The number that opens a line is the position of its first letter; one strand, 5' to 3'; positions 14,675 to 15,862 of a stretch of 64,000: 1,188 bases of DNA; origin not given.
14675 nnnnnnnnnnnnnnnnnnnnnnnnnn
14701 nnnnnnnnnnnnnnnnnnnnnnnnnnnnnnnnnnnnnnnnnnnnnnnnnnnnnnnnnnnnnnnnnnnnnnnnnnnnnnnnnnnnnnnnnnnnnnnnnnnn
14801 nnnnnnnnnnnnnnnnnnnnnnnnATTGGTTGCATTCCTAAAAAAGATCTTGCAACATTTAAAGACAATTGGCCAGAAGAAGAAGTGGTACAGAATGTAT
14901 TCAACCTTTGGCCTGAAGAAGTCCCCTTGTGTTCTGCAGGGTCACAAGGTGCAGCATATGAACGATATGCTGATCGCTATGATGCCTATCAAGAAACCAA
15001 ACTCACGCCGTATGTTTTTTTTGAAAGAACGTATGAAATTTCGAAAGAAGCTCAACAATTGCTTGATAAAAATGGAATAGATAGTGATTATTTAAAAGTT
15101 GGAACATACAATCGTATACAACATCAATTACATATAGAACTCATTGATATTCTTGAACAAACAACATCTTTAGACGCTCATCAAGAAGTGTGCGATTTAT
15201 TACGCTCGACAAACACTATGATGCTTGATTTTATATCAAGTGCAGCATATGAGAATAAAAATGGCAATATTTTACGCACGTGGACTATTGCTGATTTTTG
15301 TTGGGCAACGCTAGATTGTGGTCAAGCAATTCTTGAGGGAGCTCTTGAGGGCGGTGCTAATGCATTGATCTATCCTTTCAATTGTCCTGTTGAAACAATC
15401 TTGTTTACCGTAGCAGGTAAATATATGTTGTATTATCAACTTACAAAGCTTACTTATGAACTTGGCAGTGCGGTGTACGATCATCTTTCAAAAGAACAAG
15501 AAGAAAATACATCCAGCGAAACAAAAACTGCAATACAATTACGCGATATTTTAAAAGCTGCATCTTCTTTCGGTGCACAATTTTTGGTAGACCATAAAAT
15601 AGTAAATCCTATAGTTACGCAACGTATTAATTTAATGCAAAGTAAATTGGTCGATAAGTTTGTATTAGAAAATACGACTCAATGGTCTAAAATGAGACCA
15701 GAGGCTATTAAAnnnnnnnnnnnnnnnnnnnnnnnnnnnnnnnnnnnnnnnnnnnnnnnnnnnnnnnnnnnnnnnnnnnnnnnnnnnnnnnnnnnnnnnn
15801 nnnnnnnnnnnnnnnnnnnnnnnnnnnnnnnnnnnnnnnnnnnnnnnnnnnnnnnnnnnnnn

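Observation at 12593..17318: Giant membrane-anchored protein with EndoU-like C-terminal domain plus tightly coupled two-domain partner: toxin/immunity pair lacking any known delivery domain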

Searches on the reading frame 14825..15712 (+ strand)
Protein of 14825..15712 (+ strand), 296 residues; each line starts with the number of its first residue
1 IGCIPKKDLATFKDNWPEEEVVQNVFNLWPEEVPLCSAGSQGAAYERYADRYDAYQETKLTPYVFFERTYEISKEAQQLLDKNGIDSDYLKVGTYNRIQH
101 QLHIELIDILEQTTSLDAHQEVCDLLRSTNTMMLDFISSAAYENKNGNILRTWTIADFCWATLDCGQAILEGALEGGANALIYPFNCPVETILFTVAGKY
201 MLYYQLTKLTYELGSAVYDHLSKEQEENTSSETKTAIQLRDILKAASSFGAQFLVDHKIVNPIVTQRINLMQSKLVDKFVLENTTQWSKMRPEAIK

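Call 65: find_homologous_proteins(query=A7, max_evalue=0.01)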
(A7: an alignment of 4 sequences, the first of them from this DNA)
Query A7 (4 sequences): 4553 candidates shared short words with the query, none scored E <= 0.01.

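Call 85: find_related_loci(query=A7, collection=viral_contigs, flank=6000)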
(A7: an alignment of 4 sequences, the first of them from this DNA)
Query A7 (296 aa) in viral_contigs; peptide patterns used: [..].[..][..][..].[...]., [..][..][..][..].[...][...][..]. (x = any residue, [..] = any of these).
159 stretches matched a pattern, but none encodes a relative of the query by tblastn (E <= 1e-3).
